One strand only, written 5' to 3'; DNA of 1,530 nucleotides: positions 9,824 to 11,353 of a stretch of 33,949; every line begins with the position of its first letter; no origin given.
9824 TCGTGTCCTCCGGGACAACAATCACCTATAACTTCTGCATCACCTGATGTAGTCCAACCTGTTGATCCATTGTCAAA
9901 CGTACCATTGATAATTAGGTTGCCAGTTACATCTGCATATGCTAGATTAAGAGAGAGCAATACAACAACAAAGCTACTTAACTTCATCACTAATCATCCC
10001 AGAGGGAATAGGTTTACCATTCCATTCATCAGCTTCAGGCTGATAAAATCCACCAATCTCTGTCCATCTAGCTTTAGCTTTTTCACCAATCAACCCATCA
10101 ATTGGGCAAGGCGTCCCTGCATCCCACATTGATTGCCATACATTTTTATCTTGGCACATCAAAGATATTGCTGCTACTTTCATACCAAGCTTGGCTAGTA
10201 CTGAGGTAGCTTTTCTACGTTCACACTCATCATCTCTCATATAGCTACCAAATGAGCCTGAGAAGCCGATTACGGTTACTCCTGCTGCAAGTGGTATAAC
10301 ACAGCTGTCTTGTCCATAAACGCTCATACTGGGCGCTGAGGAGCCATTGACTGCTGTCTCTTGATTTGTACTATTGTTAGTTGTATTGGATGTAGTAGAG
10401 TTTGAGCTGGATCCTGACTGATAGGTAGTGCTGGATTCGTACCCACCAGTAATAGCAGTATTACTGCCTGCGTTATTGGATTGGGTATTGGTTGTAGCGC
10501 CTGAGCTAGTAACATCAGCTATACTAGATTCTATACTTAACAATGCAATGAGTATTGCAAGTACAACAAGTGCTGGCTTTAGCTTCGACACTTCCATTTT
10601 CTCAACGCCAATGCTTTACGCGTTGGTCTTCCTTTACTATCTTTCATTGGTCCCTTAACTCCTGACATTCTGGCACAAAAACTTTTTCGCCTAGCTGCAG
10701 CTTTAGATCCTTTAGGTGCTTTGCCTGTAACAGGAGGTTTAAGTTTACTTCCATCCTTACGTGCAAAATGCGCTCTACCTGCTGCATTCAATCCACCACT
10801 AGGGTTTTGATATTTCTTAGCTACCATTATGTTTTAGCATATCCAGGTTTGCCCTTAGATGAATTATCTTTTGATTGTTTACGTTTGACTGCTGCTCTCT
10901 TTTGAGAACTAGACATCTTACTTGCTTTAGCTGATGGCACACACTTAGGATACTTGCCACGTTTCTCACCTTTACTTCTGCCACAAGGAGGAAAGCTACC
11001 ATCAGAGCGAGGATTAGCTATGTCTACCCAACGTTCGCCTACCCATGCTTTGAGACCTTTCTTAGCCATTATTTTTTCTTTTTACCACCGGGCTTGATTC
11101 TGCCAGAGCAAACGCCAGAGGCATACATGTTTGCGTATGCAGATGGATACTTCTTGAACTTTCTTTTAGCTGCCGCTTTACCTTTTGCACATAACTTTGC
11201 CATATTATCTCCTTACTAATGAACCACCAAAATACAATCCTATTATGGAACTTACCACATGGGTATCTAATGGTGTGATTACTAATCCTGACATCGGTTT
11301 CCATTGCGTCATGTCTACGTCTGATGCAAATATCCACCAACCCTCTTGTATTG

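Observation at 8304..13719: Desaturases are translationally chained to a lysis-like membrane/secreted-protein cassette with no recognisable endolysin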

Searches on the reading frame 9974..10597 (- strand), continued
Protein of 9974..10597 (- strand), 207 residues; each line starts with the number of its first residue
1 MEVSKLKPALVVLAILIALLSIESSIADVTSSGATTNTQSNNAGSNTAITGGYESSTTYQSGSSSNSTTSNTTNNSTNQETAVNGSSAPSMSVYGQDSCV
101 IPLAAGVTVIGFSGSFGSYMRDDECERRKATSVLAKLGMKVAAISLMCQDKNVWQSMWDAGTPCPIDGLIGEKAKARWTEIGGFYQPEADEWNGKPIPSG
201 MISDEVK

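Call 110: search_protein_representatives(protein=window:9974-10597:-)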
Query: 207 residues. Proteins with E-value up to 0.001 (for the whole library): 1087; up to 1e-10: 207; up to 1e-30: 21. The best 150 are listed.
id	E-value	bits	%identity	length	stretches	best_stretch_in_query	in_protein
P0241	4.2e-78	277.8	72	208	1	17-195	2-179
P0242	2.4e-60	219.9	52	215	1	4-204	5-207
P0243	4.0e-48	180.0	53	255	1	18-181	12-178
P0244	1.8e-45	171.4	52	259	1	11-181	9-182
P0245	3.9e-43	163.8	61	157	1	1-140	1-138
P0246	9.5e-43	162.5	54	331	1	13-192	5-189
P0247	2.1e-41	158.1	62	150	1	1-144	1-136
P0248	8.4e-41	156.1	55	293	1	26-181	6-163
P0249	1.1e-39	152.6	55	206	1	9-166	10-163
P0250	4.4e-36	140.7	41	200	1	6-192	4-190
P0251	6.1e-36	140.3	47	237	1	14-192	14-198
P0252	6.4e-36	140.2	53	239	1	27-181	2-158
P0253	1.0e-35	139.5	41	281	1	16-195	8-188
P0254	1.1e-35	139.4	46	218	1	13-180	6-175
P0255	3.8e-35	137.7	47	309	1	31-187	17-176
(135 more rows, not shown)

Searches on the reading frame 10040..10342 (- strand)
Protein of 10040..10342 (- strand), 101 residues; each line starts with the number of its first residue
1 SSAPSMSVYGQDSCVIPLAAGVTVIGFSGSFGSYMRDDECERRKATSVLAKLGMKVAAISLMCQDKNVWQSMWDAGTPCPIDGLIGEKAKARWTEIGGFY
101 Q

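Call 114: find_homologous_proteins(query=A9, max_evalue=0.001)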
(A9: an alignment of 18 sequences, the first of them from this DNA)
Query A9 (18 sequences) (101 aa, profile of the alignment): 7052 proteins with E <= 0.001 among 8000 candidates; the best 120 are listed.
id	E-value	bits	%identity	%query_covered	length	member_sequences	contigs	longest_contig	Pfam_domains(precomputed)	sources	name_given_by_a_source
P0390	1.9e-42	161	44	92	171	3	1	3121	-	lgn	-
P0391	3.1e-42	161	45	92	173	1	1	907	-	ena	-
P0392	5.9e-42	160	47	85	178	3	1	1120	-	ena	-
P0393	8.4e-42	159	48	83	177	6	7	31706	-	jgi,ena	jgi:hypothetical protein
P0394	9.5e-42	159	45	83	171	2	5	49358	-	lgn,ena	-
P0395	1.0e-41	159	47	92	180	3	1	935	-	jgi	-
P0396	1.2e-41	159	45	90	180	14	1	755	-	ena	-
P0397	2.1e-41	158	47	85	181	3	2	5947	-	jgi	-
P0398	2.2e-41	158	43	92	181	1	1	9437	-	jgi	jgi:hypothetical protein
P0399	2.4e-41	158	47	85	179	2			-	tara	tara:strand:- start:692 stop:1231 length:540 start_codon:yes stop_codon:yes gene_type:complete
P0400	2.6e-41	158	53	92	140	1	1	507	-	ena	-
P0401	3.4e-41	157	45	87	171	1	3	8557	-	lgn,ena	-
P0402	3.6e-41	157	45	87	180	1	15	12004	-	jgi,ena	jgi:hypothetical protein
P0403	4.9e-41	157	48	83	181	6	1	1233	-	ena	-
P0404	5.0e-41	157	48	83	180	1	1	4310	-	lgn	-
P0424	2.2e-40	155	51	90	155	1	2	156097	-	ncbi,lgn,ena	-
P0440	3.3e-40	154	46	90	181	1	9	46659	-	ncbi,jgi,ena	jgi:hypothetical protein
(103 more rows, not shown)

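Call 115: find_encoding_contigs(protein=P0424, flank=6000, max_places=2)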
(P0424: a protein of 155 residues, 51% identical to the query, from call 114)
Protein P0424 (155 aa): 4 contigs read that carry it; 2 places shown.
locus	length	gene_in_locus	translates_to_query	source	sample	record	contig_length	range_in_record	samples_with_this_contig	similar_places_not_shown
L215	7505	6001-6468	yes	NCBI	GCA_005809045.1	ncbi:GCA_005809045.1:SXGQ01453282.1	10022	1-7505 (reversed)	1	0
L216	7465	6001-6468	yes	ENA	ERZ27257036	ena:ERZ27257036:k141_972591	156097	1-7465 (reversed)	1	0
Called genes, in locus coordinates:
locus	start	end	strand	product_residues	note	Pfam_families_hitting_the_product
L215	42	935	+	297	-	-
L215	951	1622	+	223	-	PF01027:Bax1-I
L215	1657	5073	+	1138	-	-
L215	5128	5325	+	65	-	-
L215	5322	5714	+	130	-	-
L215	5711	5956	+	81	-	-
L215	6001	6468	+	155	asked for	-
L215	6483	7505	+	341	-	?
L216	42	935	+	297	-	-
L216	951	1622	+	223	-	PF01027:Bax1-I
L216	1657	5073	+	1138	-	-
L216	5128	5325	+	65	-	-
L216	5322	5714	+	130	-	-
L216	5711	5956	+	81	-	-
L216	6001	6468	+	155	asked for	-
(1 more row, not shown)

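Call 116: find_encoding_contigs(protein=P0440, flank=6000, max_places=2)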
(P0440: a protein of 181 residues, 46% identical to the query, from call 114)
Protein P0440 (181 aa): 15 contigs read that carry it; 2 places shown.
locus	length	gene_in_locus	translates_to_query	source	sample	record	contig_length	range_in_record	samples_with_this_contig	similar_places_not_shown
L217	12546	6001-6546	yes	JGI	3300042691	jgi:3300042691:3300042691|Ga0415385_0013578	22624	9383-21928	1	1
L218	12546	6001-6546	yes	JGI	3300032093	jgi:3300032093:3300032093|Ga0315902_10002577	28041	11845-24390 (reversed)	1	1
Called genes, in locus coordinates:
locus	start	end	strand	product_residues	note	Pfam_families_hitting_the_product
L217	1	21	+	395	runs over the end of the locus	PF13385:Laminin_G_3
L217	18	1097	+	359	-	-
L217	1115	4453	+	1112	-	-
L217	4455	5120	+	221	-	-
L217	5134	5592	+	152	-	PF16778:Phage_tail_APC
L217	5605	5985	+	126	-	PF25590:DUF7936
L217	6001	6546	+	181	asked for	-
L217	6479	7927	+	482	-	-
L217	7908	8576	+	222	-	PF28217:FAM81B (weak), PF01442:Apolipoprotein (weak)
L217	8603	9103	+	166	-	-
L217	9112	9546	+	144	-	-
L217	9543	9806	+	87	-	-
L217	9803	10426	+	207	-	-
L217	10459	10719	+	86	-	-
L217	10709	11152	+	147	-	-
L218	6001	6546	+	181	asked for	-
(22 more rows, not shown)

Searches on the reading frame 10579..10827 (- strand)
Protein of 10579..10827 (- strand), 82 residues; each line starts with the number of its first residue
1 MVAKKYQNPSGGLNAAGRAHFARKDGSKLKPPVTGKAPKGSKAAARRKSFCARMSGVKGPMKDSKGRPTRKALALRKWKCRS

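Call 5: search_protein_families(library=pfam, max_evalue=0.1, proteins=[window:10579-10827:-])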
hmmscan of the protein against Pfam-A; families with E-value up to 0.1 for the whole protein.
window:10579-10827:- (82 aa): 1 family
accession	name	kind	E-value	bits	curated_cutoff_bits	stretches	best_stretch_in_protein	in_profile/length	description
PF19846.4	DUF6321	-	4e-28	98.3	28.5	1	7-78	2-72/72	Domain of unknown function (DUF6321)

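Call 6: search_protein_families(library=phrogs, max_evalue=0.01, proteins=[window:10579-10827:-])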
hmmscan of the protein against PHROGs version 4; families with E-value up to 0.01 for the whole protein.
window:10579-10827:- (82 aa): 8 families
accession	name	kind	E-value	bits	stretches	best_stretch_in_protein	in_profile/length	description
phrog_10346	-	unknown function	9.9e-25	88.3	1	4-80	450-525/525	-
phrog_4689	-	unknown function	3.8e-20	73.3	1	3-80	24-99/99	-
phrog_3477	-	unknown function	1.5e-14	54.4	1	4-80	855-928/928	-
phrog_727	-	unknown function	6.2e-10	39.8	1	4-80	356-430/450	-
phrog_11180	-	unknown function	1.3e-09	39.6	1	4-80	67-141/141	-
phrog_30733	-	unknown function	5.8e-07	30.2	1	4-80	262-336/336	-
phrog_28131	-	unknown function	9.7e-07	29.2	1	4-80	301-372/372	-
phrog_10538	-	unknown function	7.2e-06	27.3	1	6-80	86-156/156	-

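Call 44: search_protein_families(library=ncbifam, max_evalue=0.1, proteins=[window:10579-10827:-])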
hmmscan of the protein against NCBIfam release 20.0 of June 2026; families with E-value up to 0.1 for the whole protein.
window:10579-10827:- (82 aa): 0 families

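Call 84: search_dna_similar(query=window:10579-10827:-, collection=phages, mode=protein, max_evalue=0.001, max_rows=45, rows=spread)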
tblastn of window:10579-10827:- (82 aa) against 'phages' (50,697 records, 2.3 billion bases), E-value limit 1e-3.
Records with a match: 422; places in all: 422; records where one place covers at least 80% of the query: 405.
Best place of each record, by identity: 80-90% 1; 60-80% 37; <60% 384.
By first word of the organism name: Synechococcus 280; Prochlorococcus 42; Pelagibacter 37; Cyanophage 33; Microcystis 8; Marine 5; Methylophilales 4; Vibrio 4; uncultured 3; Planktothrix 2; and 3 more.
By host as written in the record: - 127; Synechococcus 74; Synechococcus sp. 34; Prochlorococcus sp. MED4 22; Synechococcus sp. WH7803 17; Candidatus Pelagibacter ubique HTCC1062 14; Synechococcus sp. WH 7803 14; Synechococcus sp. WH8102 14; and 40 more.
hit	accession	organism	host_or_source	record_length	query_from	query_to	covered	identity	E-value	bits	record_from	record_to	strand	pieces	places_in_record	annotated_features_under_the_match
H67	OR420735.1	Pelagibacter phage HTVC168P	Candidatus Pelagibacter sp. HTCC7211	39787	1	81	99%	81.5%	4e-34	127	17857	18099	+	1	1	hypothetical protein (x2)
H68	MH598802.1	Pelagibacter phage HTVC201P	Candidatus Pelagibacter sp. FZCC0015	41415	1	80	98%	63.8%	2e-19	86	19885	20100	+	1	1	hypothetical protein (x2)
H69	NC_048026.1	Synechococcus T7-like phage S-TIP37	Synechococcus sp. WH8109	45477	5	80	93%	63.2%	1e-20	89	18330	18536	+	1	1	hypothetical protein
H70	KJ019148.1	Synechococcus phage ACG-2014f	-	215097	4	80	94%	59.0%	2e-18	83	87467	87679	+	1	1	hypothetical protein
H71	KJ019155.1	Synechococcus phage ACG-2014f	-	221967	4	80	94%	59.0%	2e-18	82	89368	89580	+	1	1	hypothetical protein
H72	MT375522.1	Methylophilales phage Venkman EXVC282S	Methylophilales bacterium H5P1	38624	1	80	98%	47.8%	1e-10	61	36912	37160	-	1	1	hypothetical protein | recombination endonuclease | DNA recombinase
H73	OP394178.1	Cyanophage MaMV-DH01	Cyanobacteria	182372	4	80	94%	47.5%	1e-9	58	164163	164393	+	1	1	hypothetical protein (x2)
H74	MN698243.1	Pelagibacter phage HTVC104P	Candidatus Pelagibacter sp. HTCC7211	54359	4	80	94%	45.9%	9e-8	52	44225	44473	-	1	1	hypothetical protein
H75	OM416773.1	Prochlorococcus phage P-SCSP1m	Prochlorococcus sp. MED4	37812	5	80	93%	45.6%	9e-8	52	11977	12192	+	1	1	hypothetical protein (x2)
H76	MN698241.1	Pelagibacter phage HTVC027P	Candidatus Pelagibacter sp. HTCC1062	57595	12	80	84%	50.0%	1e-6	50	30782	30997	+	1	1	hypothetical protein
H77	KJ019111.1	Synechococcus phage ACG-2014f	-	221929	4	80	94%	43.2%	4e-7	51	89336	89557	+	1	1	hypothetical protein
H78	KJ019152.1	Synechococcus phage ACG-2014f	-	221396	4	80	94%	43.2%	4e-7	51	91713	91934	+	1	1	hypothetical protein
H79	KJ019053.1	Synechococcus phage ACG-2014f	-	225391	4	80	94%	43.2%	4e-7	51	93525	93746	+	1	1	hypothetical protein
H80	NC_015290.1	Prochlorococcus phage P-SSM7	Prochlorococcus sp. NATL1A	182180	7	80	90%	44.9%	8e-7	50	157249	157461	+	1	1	hypothetical protein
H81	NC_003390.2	Synechococcus phage P60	Synechococcus sp. WH7805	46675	11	80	85%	45.7%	5e-5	45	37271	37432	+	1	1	hypothetical protein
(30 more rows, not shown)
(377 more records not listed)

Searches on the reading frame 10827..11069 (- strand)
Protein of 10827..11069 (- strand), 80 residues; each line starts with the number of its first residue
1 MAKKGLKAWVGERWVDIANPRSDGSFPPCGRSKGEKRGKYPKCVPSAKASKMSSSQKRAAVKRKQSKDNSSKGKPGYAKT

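Call 5: search_protein_families(library=pfam, max_evalue=0.1, proteins=[window:10827-11069:-])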
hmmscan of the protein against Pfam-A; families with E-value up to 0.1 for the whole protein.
window:10827-11069:- (80 aa): 1 family
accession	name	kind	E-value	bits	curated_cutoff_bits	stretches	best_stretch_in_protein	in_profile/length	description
PF19197.5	DUF5872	-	0.002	19.1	27.5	1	3-73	52-110/116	Family of unknown function (DUF5872)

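Call 6: search_protein_families(library=phrogs, max_evalue=0.01, proteins=[window:10827-11069:-])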
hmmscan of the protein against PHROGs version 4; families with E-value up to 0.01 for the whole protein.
window:10827-11069:- (80 aa): 3 families
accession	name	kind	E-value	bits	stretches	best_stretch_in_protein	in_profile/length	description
phrog_23735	-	unknown function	4.8e-21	76.2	1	4-75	2-71/81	-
phrog_727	-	unknown function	7.5e-05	23.1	1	27-74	141-186/450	-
phrog_12753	-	unknown function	0.0062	17.5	1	39-79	37-77/232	-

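Call 44: search_protein_families(library=ncbifam, max_evalue=0.1, proteins=[window:10827-11069:-])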
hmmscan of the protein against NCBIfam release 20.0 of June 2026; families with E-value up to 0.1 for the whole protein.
window:10827-11069:- (80 aa): 0 families

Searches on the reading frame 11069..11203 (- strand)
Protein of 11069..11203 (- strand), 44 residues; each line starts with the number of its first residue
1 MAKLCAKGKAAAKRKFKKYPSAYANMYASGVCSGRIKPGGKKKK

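Call 5: search_protein_families(library=pfam, max_evalue=0.1, proteins=[window:11069-11203:-])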
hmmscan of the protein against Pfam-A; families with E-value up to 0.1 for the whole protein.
window:11069-11203:- (44 aa): 0 families

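Call 6: search_protein_families(library=phrogs, max_evalue=0.01, proteins=[window:11069-11203:-])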
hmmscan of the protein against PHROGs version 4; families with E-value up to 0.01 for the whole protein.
window:11069-11203:- (44 aa): 1 family
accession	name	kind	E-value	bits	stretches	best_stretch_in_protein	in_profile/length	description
phrog_27331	-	unknown function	2.1e-23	83.3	1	1-44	1-44/50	-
